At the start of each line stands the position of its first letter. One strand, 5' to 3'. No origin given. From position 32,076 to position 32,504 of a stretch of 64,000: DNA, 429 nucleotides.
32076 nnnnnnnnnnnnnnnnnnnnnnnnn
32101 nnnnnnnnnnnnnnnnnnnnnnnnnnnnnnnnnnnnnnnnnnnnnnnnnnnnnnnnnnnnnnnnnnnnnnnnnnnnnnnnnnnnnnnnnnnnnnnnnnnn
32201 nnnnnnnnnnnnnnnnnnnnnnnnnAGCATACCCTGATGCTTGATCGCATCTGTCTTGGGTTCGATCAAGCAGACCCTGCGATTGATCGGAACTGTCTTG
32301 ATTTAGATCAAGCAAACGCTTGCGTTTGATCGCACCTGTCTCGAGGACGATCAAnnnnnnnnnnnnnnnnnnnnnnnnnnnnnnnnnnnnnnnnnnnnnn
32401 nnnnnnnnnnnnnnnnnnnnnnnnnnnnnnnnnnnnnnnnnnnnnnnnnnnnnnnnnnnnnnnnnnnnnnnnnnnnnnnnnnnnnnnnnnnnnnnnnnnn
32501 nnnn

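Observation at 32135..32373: Array of 43-bp tandem units, each with a GATC-capped 9-bp inverted repeat and a conserved linker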

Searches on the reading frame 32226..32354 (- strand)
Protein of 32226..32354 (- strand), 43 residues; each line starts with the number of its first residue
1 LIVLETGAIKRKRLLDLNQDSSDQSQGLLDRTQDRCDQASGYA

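Call 73: search_protein_representatives(protein=window:32226-32354:-)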
Query: 43 residues. Proteins with E-value up to 0.001 (for the whole library): 0; up to 1e-10: 0; up to 1e-30: 0. The best 0 are listed.
